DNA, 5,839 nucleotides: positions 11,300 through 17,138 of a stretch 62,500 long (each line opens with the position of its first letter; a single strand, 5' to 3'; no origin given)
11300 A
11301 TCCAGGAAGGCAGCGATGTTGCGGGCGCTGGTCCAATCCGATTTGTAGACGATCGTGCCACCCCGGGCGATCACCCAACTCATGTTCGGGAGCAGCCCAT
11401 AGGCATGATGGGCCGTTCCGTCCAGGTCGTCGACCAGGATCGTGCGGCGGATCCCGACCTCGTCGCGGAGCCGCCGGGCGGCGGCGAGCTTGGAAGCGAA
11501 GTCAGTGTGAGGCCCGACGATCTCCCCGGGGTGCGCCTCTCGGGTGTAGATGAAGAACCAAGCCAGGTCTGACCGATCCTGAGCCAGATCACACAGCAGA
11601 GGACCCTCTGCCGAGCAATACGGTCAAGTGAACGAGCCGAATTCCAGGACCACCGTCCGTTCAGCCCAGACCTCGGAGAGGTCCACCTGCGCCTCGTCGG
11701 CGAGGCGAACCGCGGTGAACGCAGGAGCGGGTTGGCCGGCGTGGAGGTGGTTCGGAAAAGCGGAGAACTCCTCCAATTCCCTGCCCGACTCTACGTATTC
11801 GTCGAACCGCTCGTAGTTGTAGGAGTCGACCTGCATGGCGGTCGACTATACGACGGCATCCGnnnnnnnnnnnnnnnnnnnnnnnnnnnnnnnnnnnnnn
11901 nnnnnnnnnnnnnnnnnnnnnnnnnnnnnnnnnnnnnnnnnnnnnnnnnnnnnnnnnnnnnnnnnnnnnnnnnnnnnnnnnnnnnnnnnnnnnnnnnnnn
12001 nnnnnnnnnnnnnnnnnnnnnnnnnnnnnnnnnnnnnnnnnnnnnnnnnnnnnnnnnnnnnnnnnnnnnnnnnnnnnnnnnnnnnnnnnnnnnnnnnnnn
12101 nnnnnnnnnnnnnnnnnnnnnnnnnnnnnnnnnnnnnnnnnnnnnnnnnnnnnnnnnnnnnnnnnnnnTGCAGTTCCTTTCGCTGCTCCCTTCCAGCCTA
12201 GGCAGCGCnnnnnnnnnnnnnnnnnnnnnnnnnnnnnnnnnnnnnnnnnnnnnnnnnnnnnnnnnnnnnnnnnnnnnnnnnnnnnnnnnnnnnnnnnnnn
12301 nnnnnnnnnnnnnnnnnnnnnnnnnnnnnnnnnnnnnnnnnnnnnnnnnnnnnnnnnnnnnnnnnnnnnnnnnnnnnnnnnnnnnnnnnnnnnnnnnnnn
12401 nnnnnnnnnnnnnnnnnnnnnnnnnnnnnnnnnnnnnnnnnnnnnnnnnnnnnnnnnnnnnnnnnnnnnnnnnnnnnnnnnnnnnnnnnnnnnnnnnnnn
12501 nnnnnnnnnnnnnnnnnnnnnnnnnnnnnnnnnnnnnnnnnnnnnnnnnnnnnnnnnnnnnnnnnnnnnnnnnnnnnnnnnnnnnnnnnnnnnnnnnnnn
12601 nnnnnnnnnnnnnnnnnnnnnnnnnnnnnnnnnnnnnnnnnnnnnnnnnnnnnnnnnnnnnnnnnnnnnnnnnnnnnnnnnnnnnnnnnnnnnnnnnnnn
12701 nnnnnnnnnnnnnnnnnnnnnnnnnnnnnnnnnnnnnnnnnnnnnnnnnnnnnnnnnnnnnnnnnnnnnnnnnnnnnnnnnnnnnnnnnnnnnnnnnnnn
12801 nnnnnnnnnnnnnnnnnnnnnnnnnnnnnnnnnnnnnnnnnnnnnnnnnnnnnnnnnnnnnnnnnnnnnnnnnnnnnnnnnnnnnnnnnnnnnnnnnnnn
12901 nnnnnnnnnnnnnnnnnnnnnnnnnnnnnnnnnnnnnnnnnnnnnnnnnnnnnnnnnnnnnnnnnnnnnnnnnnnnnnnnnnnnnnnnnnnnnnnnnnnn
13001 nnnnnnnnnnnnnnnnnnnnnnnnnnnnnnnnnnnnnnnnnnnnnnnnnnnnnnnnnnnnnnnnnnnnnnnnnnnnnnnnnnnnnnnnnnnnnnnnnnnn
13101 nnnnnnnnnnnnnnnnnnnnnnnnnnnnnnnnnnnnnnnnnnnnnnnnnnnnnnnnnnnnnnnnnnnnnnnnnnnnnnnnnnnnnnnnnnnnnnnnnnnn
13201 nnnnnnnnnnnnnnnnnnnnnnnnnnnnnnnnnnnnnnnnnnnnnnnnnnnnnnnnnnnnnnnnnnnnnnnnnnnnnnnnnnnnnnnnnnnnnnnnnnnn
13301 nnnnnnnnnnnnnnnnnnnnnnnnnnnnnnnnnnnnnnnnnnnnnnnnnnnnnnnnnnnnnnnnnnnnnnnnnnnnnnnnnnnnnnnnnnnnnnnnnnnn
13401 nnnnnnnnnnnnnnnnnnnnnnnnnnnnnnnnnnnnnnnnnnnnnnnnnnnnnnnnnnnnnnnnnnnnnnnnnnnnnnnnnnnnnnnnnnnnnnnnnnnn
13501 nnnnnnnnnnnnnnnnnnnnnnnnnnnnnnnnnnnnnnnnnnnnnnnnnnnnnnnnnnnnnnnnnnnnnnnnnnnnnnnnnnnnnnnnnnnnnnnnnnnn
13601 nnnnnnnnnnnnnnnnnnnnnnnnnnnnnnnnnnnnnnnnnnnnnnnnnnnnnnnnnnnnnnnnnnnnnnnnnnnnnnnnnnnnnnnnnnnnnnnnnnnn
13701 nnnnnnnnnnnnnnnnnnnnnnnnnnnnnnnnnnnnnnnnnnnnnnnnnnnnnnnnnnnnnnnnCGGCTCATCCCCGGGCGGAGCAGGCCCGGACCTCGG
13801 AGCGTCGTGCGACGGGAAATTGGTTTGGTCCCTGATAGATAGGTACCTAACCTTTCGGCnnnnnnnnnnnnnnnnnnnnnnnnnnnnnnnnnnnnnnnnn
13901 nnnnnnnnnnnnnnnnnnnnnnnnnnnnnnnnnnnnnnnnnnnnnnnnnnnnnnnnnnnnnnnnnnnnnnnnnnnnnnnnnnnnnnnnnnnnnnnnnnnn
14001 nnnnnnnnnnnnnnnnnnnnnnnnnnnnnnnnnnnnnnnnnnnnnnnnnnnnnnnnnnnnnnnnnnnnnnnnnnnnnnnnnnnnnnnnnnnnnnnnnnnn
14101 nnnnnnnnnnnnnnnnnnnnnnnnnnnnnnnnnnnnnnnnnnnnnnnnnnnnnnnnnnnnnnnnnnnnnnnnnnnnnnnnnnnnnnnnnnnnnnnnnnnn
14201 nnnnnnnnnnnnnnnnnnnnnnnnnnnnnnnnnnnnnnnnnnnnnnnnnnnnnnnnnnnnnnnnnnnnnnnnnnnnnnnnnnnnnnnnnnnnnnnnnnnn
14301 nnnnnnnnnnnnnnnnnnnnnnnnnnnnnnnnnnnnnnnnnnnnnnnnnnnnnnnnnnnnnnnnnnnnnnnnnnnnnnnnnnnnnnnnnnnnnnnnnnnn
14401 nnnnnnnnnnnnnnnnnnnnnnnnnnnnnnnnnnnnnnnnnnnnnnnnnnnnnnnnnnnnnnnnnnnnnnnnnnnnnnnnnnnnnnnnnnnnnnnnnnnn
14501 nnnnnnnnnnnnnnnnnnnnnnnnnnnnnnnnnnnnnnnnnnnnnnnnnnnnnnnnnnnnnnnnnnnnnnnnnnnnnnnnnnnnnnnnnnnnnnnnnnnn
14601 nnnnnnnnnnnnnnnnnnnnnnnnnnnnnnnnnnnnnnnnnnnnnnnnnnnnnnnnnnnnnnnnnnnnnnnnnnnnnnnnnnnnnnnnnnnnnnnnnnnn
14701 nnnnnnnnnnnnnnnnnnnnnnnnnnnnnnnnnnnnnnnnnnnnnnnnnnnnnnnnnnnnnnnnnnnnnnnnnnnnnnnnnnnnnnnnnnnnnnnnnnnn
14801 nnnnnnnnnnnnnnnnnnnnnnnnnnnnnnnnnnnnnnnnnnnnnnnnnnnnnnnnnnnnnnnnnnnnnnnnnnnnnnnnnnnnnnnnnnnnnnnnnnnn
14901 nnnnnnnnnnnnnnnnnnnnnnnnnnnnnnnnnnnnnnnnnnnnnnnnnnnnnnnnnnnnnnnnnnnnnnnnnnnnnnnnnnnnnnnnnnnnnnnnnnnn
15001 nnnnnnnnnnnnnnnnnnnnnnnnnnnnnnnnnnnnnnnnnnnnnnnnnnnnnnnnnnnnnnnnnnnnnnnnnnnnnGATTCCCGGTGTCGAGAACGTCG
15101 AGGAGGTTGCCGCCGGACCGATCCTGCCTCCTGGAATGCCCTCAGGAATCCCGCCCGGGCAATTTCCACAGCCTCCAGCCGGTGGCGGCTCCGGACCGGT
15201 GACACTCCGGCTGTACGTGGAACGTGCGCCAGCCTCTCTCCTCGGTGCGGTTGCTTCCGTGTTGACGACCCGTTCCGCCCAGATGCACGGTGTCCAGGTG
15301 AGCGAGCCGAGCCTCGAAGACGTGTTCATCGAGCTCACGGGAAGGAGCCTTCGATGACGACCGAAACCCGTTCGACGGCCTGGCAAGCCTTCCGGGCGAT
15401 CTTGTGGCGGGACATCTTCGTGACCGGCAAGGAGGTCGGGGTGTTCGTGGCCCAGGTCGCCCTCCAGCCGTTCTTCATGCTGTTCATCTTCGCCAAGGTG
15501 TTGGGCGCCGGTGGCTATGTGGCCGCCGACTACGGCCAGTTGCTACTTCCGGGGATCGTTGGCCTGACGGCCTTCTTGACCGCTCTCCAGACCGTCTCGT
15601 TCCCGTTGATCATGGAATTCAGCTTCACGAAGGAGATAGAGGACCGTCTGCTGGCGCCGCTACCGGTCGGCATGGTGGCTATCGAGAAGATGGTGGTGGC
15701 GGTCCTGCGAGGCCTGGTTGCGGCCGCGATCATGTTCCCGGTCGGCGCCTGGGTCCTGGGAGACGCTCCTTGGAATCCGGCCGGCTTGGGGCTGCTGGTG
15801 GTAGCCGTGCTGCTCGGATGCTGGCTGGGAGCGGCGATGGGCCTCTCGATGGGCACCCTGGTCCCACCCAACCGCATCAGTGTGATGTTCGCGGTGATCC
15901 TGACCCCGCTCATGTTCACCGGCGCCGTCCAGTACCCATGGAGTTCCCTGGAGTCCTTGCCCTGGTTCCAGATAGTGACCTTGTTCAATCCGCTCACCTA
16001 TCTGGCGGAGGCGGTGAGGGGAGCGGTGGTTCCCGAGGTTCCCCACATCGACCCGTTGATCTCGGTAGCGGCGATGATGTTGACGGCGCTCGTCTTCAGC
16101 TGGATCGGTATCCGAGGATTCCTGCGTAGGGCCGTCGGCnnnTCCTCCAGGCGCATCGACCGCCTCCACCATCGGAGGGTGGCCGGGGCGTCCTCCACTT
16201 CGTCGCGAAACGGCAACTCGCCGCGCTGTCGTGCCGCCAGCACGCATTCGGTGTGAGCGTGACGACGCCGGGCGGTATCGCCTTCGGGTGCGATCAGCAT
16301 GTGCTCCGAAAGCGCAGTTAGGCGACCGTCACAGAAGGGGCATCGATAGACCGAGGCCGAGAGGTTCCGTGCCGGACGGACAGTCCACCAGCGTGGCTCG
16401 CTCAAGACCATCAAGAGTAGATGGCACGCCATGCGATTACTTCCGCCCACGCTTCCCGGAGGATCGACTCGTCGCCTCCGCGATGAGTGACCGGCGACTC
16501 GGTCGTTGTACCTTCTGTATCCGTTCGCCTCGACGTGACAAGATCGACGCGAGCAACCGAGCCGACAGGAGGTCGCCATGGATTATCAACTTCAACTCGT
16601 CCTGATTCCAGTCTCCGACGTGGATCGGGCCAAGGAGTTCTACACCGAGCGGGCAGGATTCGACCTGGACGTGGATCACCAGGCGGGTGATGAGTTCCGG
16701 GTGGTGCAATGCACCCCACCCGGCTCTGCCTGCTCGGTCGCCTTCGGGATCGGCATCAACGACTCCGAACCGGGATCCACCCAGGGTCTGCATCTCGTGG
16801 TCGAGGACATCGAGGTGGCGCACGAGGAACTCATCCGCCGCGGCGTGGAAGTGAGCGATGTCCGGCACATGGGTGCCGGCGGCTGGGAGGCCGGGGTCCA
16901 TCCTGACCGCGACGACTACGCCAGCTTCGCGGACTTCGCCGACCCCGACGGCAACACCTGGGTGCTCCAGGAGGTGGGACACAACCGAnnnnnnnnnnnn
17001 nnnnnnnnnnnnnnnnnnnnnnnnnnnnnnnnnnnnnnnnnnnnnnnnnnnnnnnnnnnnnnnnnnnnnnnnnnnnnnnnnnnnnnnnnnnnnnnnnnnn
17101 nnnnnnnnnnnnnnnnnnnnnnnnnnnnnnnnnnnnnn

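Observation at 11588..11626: SECIS-like hairpin with GGUC apical loop at the same register as E. coli fdhF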

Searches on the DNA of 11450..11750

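Call 7: search_rna_families(source=window, start=11450, end=11750, threshold=evalue, max_evalue=10, show_alignments=3)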
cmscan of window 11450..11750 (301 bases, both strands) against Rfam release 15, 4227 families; matches with E-value up to 10: 4.
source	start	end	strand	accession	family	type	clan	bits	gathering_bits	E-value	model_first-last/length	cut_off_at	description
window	11671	11724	-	RF01704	Glutamine-II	Cis-reg; riboswitch;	-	16.9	33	0.053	1-60/60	no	Glutamine-II riboswitch aptamer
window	11546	11602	+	RF01149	sR10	Gene; snRNA; snoRNA; CD-box;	-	12.5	45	0.74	1-54/54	no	Small nucleolar RNA sR10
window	11548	11574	+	RF01147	sR12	Gene; snRNA; snoRNA; CD-box;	-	11.6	38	4.4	1-52/52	no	Small nucleolar RNA sR12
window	11512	11574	+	RF01142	sR19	Gene; snRNA; snoRNA; CD-box;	-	9.6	45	6.3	1-63/63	no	Small nucleolar RNA sR19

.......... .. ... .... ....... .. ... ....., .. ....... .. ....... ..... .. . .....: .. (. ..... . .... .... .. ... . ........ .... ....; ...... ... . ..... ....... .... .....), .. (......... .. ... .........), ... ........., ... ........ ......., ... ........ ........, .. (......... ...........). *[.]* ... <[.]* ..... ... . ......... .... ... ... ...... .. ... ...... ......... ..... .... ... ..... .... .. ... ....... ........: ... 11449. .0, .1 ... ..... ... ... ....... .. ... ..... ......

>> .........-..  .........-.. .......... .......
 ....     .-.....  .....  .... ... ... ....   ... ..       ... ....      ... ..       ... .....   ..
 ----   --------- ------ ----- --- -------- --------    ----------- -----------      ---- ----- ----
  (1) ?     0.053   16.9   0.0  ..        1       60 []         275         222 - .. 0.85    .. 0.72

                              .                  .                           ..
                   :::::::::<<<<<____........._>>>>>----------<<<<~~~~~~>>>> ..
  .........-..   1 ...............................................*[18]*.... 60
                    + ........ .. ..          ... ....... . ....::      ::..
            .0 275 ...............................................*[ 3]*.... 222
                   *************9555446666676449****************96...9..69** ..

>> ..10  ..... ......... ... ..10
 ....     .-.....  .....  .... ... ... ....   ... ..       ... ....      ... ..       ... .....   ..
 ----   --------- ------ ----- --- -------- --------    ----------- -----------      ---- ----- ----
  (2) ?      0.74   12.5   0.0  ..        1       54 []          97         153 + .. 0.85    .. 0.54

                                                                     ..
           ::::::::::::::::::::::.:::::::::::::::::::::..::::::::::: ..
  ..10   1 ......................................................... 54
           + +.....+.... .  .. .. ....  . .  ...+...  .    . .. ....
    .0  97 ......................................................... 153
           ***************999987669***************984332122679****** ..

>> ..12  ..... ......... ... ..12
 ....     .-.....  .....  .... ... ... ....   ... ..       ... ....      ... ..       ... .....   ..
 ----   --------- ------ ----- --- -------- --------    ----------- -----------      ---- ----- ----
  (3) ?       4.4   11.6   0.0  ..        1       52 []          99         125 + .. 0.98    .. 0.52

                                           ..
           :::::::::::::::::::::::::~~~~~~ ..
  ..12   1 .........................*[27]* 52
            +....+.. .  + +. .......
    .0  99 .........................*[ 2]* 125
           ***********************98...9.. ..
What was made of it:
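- On Rfam SECIS families: No SECIS family appears even at E up to 10 over 11450-11750 (call 7).
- Closest known: Rfam SECIS families. Different: No Rfam family of any kind covers the hairpin, even at E up to 10 in a 301-nt search (call 7).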

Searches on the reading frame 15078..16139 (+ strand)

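Call 32: search_protein_families(library=pfam, proteins=[window:15078-16139:+], max_evalue=0.00001)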
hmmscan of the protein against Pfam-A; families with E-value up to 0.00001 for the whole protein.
window:15078-16139:+ (354 aa): 2 families
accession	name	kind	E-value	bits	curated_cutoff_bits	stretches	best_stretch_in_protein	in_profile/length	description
PF01061.29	ABC2_membrane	-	2.3e-16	60.4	26.9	1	104-316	2-209/211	ABC-2 type transporter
PF12698.13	ABC2_membrane_3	-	2e-08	34.2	31.6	1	151-345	159-346/347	ABC-2 family transporter protein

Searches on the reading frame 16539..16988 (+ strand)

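Call 32: search_protein_families(library=pfam, proteins=[window:16539-16988:+], max_evalue=0.00001)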
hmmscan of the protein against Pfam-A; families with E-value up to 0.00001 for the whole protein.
window:16539-16988:+ (150 aa): 2 families
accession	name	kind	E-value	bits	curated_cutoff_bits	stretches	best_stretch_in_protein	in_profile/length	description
PF00903.31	Glyoxalase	-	1.8e-10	41.6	20.6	1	19-142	3-120/121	Glyoxalase/Bleomycin resistance protein/Dioxygenase superfamily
PF22677.2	Ble-like_N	-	1.2e-06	28.5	24.5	0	21-43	5-27/41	Bleomycin resistance protein-like N-terminal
